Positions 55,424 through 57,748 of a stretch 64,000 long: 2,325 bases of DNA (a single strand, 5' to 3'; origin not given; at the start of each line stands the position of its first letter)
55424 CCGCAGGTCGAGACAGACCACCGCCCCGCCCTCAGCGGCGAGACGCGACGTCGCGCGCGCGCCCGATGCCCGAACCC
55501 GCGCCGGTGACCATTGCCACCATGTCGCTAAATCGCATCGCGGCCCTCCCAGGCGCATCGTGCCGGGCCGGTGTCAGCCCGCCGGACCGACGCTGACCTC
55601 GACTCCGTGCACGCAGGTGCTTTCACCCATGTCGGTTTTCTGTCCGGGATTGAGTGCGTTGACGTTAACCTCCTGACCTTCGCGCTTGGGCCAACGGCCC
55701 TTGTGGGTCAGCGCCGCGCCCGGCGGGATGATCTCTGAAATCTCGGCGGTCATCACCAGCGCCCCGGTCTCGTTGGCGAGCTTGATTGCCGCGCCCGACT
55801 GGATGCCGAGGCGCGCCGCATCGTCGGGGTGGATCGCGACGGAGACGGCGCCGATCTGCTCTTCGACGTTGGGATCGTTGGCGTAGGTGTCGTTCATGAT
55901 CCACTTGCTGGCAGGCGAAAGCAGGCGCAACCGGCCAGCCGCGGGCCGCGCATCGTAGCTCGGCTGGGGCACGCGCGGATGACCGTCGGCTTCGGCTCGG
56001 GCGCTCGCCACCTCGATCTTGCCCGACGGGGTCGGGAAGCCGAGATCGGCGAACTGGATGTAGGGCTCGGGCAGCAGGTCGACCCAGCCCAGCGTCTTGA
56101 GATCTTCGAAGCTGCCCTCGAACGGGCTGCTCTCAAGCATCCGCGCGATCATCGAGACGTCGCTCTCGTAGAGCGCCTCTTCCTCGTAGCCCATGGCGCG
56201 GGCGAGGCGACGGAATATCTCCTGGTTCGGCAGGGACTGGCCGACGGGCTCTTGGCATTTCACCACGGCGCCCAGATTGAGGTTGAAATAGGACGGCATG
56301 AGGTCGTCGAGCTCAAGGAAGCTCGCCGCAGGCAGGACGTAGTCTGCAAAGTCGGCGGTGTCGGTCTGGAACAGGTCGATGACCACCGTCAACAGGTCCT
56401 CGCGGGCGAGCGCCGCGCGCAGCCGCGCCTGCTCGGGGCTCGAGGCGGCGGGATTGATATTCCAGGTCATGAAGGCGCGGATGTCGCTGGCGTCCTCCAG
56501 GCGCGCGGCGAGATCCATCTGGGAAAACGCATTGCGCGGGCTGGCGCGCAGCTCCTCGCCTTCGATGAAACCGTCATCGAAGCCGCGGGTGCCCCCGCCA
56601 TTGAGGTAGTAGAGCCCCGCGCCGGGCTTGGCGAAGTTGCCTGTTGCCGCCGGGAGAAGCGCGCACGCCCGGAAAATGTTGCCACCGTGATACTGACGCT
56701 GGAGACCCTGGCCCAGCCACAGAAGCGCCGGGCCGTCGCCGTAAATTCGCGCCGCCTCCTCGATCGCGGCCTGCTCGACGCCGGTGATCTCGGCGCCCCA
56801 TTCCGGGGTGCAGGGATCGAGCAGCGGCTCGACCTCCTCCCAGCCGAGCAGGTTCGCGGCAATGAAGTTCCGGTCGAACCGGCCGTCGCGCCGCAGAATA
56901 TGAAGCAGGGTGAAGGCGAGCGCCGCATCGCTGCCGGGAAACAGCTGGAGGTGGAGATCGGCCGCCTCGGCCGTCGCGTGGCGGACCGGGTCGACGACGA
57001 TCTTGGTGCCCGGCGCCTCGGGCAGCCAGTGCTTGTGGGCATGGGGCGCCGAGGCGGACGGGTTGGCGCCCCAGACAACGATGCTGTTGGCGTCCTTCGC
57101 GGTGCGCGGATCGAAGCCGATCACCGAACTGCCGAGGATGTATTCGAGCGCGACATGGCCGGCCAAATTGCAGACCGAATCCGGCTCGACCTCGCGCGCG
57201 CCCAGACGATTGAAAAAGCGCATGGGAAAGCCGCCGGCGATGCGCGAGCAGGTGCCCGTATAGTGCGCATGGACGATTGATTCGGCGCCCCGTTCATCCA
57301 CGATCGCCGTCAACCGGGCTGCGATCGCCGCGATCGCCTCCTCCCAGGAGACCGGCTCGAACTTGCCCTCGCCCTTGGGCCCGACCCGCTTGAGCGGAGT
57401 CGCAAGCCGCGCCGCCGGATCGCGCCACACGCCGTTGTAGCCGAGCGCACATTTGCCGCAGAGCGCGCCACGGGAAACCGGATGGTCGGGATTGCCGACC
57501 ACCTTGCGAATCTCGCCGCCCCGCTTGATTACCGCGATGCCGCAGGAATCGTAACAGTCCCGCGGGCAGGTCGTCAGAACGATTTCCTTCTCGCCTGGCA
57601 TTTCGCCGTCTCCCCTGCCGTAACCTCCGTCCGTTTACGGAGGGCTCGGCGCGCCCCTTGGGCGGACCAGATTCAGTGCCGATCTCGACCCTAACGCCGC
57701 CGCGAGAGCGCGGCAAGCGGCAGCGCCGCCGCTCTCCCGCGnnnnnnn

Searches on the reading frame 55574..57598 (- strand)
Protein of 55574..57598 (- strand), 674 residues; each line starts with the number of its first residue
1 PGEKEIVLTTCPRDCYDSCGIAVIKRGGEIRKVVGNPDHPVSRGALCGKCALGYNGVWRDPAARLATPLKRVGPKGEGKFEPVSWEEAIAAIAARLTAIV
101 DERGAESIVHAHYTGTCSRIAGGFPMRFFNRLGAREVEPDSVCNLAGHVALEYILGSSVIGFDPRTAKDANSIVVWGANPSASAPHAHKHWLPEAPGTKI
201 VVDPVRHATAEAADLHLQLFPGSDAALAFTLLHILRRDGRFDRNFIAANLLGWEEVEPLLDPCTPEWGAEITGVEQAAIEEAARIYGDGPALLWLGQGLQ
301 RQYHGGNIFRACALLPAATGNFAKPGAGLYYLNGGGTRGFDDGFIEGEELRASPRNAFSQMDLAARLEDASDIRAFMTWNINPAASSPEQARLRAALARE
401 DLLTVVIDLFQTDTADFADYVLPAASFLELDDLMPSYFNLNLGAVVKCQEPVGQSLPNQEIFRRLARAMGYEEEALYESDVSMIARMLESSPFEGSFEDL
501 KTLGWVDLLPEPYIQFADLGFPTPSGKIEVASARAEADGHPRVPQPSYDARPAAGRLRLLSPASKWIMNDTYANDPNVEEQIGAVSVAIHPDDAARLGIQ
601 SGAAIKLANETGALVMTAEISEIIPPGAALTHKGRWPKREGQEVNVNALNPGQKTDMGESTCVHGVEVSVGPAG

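Call 91: search_protein_families(library=ncbifam, proteins=[window:55574-57598:-], max_evalue=1e-10)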
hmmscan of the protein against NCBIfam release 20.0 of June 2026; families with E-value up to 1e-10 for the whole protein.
window:55574-57598:- (674 aa): 22 families
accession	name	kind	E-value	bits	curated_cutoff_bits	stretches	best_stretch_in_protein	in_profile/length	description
TIGR01591.1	Fdh-alpha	equivalog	3.2e-73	246.9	666.25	2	9-334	1-323/672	formate dehydrogenase subunit alpha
TIGR02166.1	dmsA_ynfE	subfamily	5.5e-52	176.8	777.7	2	4-255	42-304/794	DMSO/selenate family reductase complex A subunit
NF012032.0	PRK15488.1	equivalog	1.8e-48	165.1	694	1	6-285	43-316/759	thiosulfate reductase PhsA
TIGR00509.1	bisC_fam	subfamily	7.7e-46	156.7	1017.55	1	75-331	66-346/772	molybdopterin guanine dinucleotide-containing S/N-oxide reductase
NF047855.1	AssmNtatRedNasC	equivalog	3.2e-43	148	1100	1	5-335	19-349/708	assimilatory nitrate reductase catalytic subunit NasC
TIGR03479.1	DMSO_red_II_alp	subfamily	1.6e-42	145.6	984.75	1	58-246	114-303/913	molybdopterin-dependent oxidoreductase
NF041323.1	Nitr_red_NasA_Halo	equivalog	7e-38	130.6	1000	1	24-334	14-316/673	assimilatory nitrate reductase NasA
NF041885.1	selenate_YnfE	exception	1.1e-32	112.8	1675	1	5-323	47-399/805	selenate/tellurate reductase subunit YnfE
NF041884.1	selenate_YnfF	exception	2.1e-30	105.3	1650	1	62-326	103-395/798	selenate/tellurate reductase subunit YnfF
NF011682.0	PRK15102.1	equivalog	5.8e-29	100.8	909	1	76-331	116-399/829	trimethylamine-N-oxide reductase TorA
TIGR02164.1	torA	equivalog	4.2e-28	97.9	1465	1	199-331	256-395/824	trimethylamine-N-oxide reductase TorA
NF041783.2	mnquin_red_QrcB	equivalog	1.1e-27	96.6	440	1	4-436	50-467/695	menaquinone reductase molybdopterin-binding-like subunit QrcB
NF011566.1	PRK14990.1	exception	5.2e-24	84.3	1600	1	4-255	56-324/814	dimethylsulfoxide reductase subunit A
NF041714.1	arsenate_red_ArrA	equivalog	1.1e-21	76.7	1600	1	7-246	51-292/848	arsenate respiratory reductase molybdopterin-containing subunit ArrA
NF042978.1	EthbenzDh_ebdA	equivalog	4.2e-20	71.2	2000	1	36-247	116-326/977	ethylbenzene dehydrogenase subunit alpha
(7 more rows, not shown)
